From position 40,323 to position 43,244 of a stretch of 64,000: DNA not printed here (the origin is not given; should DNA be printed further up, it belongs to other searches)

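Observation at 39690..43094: Insertion-like block: two tandem paralogous small wHTH genes, AT-rich spacer, and an 873-aa orphan protein sharing the same wHTH N-terminus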

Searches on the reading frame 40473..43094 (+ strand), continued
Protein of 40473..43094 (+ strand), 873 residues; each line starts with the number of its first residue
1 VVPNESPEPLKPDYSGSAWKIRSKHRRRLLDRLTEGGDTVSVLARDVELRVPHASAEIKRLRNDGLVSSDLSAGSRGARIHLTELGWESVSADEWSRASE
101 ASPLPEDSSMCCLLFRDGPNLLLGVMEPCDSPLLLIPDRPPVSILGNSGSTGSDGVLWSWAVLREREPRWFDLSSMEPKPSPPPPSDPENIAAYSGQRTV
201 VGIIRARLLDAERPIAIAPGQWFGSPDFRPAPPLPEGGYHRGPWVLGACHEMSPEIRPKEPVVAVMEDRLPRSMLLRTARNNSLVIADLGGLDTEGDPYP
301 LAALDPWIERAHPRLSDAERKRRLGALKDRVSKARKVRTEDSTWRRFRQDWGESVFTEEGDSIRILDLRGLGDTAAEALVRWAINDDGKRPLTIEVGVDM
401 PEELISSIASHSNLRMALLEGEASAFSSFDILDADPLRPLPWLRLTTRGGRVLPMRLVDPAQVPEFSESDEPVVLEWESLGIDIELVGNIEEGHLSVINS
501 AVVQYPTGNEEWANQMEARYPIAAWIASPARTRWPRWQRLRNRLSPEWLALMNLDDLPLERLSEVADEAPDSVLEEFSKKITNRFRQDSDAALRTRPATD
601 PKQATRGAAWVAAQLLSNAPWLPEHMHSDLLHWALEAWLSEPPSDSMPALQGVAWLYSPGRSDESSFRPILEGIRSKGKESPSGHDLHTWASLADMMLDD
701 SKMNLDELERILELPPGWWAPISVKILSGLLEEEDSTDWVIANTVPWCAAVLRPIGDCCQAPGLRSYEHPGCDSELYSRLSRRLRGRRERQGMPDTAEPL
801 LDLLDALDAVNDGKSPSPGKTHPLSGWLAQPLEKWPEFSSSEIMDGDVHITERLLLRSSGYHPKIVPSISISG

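Call 69: search_protein_families(library=ncbifam, proteins=[window:40473-43094:+, L089:7260-7691:+], max_evalue=0.1)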
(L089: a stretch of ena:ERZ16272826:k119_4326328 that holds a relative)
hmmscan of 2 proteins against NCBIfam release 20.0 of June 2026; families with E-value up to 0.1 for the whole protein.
window:40473-43094:+ (873 aa): 2 families
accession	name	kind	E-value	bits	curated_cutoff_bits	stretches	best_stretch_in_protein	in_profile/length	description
NF033788.1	HTH_metalloreg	subfamily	2.7e-05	23.9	55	1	23-70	10-58/77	metalloregulator ArsR/SmtB family transcription factor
TIGR01884.1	cas_HTH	subfamily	0.0019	17.6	60.2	1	26-86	144-202/202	CRISPR-associated CARF protein Csa3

L089:7260-7691:+ (143 aa): 0 families

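Call 70: search_protein_families(library=padloc, proteins=[window:40473-43094:+], max_evalue=0.1)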
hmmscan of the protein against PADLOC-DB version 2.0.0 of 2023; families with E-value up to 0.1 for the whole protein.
window:40473-43094:+ (873 aa): 3 families
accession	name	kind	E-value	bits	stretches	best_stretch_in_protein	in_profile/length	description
PDLC01434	CasR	-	0.00024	19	1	23-86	127-186/191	"CAS-I,CAS-II,CAS-III,CAS-IV,CAS-V,CAS-VI; associated_signaling"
PDLC01268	CasR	-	0.00096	17.2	1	23-85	123-179/179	"CAS-I,CAS-II,CAS-III,CAS-IV,CAS-V,CAS-VI; associated_signaling"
PDLC01848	CARF3--CARF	-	0.012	13.2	1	23-77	136-189/197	-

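Call 71: search_protein_families(library=phrogs, proteins=[window:40473-43094:+], max_evalue=0.1)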
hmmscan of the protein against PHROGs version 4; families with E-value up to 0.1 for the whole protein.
window:40473-43094:+ (873 aa): 0 families

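Call 85: list_cluster_members(proteins=[P0139, P0143, P0123, P0127, P0156, P0137])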
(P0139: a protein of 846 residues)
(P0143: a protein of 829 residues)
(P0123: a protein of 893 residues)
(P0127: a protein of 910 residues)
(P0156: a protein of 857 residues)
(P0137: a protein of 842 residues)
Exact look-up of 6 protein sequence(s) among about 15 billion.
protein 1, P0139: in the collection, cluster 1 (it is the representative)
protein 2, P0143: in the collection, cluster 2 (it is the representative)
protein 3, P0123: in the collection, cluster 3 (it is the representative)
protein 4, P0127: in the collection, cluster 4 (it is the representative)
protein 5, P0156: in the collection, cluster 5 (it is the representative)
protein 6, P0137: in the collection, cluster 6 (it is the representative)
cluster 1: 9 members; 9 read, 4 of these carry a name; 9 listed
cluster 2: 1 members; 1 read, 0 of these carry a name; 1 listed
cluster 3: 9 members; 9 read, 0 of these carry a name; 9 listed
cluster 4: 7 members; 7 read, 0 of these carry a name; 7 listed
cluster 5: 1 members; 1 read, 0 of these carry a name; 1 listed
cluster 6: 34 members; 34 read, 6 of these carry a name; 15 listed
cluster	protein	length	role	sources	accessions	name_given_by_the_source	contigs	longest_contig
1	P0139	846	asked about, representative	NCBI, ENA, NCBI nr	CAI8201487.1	MAG: Uncharacterised protein [Methanobacteriota archaeon] | MAG: Uncharacterised protein [Euryarchaeota archaeon]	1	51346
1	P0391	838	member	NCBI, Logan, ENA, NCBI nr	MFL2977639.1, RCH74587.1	MAG: ArsR family transcriptional regulator [Candidatus Poseidoniales archaeon]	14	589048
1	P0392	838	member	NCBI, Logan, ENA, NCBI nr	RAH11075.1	MAG: hypothetical protein CMA23_002875 [Methanobacteriota archaeon] | MAG: hypothetical protein CMA23_002875 [Euryarchaeota archaeon]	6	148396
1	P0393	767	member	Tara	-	strand:- start:14410 stop:16713 length:2304 start_codon:yes stop_codon:yes ...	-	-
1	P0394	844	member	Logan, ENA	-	-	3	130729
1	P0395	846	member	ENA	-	-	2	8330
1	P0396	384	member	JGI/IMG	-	-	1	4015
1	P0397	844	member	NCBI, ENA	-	-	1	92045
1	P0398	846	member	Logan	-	-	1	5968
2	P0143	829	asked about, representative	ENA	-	-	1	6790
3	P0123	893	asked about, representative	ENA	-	-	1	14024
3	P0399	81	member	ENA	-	-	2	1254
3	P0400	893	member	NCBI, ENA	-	-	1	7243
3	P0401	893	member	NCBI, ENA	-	-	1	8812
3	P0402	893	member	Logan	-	-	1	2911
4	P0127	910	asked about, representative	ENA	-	-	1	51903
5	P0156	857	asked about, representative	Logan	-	-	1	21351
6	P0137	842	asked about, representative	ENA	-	-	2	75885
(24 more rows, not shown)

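Call 86: find_encoding_contigs(protein=P0127, flank=8000, max_places=1)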
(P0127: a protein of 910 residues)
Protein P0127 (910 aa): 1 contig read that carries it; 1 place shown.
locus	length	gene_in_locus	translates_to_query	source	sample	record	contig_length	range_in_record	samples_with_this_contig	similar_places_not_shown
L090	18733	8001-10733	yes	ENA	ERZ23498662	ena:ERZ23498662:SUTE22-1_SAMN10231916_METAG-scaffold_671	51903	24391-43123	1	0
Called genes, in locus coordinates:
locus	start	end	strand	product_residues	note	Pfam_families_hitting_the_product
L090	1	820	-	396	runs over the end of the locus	PF05138:PaaA_PaaC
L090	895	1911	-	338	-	PF00378:ECH_1, PF16113:ECH_2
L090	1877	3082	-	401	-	-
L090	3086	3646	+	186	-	PF02391:MoaE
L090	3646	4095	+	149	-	PF01967:MoaC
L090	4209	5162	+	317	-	PF03320:FBPase_glpX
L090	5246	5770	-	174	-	-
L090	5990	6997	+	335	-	PF00274:Glycolytic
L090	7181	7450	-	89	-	PF12976:DUF3860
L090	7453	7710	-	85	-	PF12976:DUF3860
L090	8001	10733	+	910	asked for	-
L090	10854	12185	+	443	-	PF01467:CTP_transf_like, PF04019:DUF359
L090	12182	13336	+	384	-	PF00535:Glycos_transf_2, PF13641:Glyco_tranf_2_3, PF13632:Glyco_trans_2_3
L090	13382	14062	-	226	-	-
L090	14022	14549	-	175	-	-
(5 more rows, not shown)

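Call 87: find_encoding_contigs(protein=P0156, flank=8000, max_places=1)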
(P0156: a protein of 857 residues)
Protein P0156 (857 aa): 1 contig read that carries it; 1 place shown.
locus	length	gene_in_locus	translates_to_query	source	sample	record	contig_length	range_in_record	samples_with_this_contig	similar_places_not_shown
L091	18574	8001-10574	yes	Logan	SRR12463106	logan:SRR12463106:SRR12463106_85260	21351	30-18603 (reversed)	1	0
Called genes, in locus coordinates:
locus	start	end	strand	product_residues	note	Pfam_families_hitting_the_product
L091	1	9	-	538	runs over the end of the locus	-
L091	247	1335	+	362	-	PF04463:2-thiour_desulf, PF08349:DUF1722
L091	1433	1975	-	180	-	PF00072:Response_reg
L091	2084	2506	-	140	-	PF08570:DUF1761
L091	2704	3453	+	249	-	PF02391:MoaE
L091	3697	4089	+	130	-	PF10823:DUF2568 (weak)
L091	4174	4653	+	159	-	PF01967:MoaC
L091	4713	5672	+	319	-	PF03320:FBPase_glpX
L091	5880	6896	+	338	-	PF00274:Glycolytic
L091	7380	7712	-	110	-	PF12976:DUF3860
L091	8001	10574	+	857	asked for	PF12802:MarR_2 (faint)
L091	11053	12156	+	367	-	PF01467:CTP_transf_like, PF04019:DUF359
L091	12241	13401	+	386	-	PF00535:Glycos_transf_2, PF13641:Glyco_tranf_2_3, PF13506:Glyco_transf_21 (weak), PF13632:Glyco_trans_2_3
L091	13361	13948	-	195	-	-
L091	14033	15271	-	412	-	PF00270:DEAD (faint), PF01637:ATPase_2 (weak), PF13191:AAA_16, PF13401:AAA_22, PF00004:AAA, PF22606:Cdc6-ORC-like_ATPase_lid, PF22703:Cdc6_lid, PF09079:WHD_Cdc6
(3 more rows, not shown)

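Call 88: find_encoding_contigs(protein=P0137, flank=8000, max_places=1)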
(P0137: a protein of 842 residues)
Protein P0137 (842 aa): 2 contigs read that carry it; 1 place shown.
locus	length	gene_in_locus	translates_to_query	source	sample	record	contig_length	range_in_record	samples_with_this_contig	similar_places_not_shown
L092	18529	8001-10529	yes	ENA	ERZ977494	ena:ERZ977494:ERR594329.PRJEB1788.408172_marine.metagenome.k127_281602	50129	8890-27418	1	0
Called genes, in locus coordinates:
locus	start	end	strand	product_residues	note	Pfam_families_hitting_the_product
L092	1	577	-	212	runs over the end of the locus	PF13238:AAA_18, PF13671:AAA_33 (weak), PF00406:ADK (weak), PF13207:AAA_17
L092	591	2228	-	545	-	-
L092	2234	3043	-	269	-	PF00005:ABC_tran, PF13304:AAA_21 (weak)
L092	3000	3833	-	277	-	PF00378:ECH_1, PF16113:ECH_2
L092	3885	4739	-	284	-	-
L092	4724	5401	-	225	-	PF01725:Ham1p_like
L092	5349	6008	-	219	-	PF01636:APH (weak), PF06293:Kdo (weak), PF01163:RIO1 (weak), PF00069:Pkinase, PF07714:PK_Tyr_Ser-Thr (weak)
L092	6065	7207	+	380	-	PF02445:NadA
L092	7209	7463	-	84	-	PF12976:DUF3860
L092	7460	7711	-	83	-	PF12976:DUF3860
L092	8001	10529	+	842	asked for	-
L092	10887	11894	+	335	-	PF01467:CTP_transf_like, PF04019:DUF359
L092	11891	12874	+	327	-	PF00535:Glycos_transf_2, PF10111:Glyco_tranf_2_2, PF13506:Glyco_transf_21, PF13641:Glyco_tranf_2_3, PF13632:Glyco_trans_2_3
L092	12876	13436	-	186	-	-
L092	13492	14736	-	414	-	PF13191:AAA_16, PF00004:AAA, PF13401:AAA_22, PF22606:Cdc6-ORC-like_ATPase_lid, PF22703:Cdc6_lid, PF09079:WHD_Cdc6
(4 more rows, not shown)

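Call 91: fold_search(model_id=the predicted structure, library=viral)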
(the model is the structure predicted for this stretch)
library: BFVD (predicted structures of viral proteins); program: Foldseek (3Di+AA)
matches with E <= 10: 894; with E <= 0.001: 0
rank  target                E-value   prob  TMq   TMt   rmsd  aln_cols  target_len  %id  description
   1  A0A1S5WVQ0            1.5e-02  1.00  0.07  0.38  11.6       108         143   17  (no name in the UniProt tables at hand)
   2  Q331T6                1.9e-02  1.00  0.08  0.75   2.6        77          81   18  DNA-binding protein TubR [Clostridium botulinum C phage]
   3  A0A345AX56            2.0e-02  1.00  0.08  0.33   6.1        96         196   16  (no name in the UniProt tables at hand)
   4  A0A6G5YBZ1            2.3e-02  1.00  0.08  0.38  10.1       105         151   24  (no name in the UniProt tables at hand)
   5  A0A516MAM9            2.8e-02  1.00  0.07  0.59   9.7        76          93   18  (no name in the UniProt tables at hand)
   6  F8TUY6                2.9e-02  1.00  0.08  0.56   6.9        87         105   22  (no name in the UniProt tables at hand)
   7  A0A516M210            3.0e-02  1.00  0.09  0.56  10.2       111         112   18  (no name in the UniProt tables at hand)
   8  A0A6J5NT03            3.8e-02  1.00  0.08  0.60   6.1        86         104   23  Uncharacterized protein [uncultured Caudovirales phage]
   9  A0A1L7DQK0            4.0e-02  1.00  0.06  0.57   3.8        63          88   25  Uncharacterized protein [Ralstonia phage RS-PII-1]
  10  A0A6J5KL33            4.0e-02  1.00  0.07  0.34   6.8        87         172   17  Uncharacterized protein [uncultured Caudovirales phage]
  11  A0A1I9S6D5            4.2e-02  0.75  0.13  0.26  23.1       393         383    8  (no name in the UniProt tables at hand)
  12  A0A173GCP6            4.4e-02  1.00  0.08  0.39   2.0        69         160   20  Uncharacterized protein [Pseudomonas phage VSW-3]
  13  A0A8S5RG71            4.6e-02  1.00  0.07  0.55   3.6        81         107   12  Winged helix-turn-helix protein [virus sp. ctE0n6]
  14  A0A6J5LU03            5.6e-02  1.00  0.07  0.29   7.0        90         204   19  Transcription regulator TrmB, N-terminal [uncultured Caudovirales phage]
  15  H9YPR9                5.8e-02  1.00  0.07  0.75   5.0        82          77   18  (no name in the UniProt tables at hand)
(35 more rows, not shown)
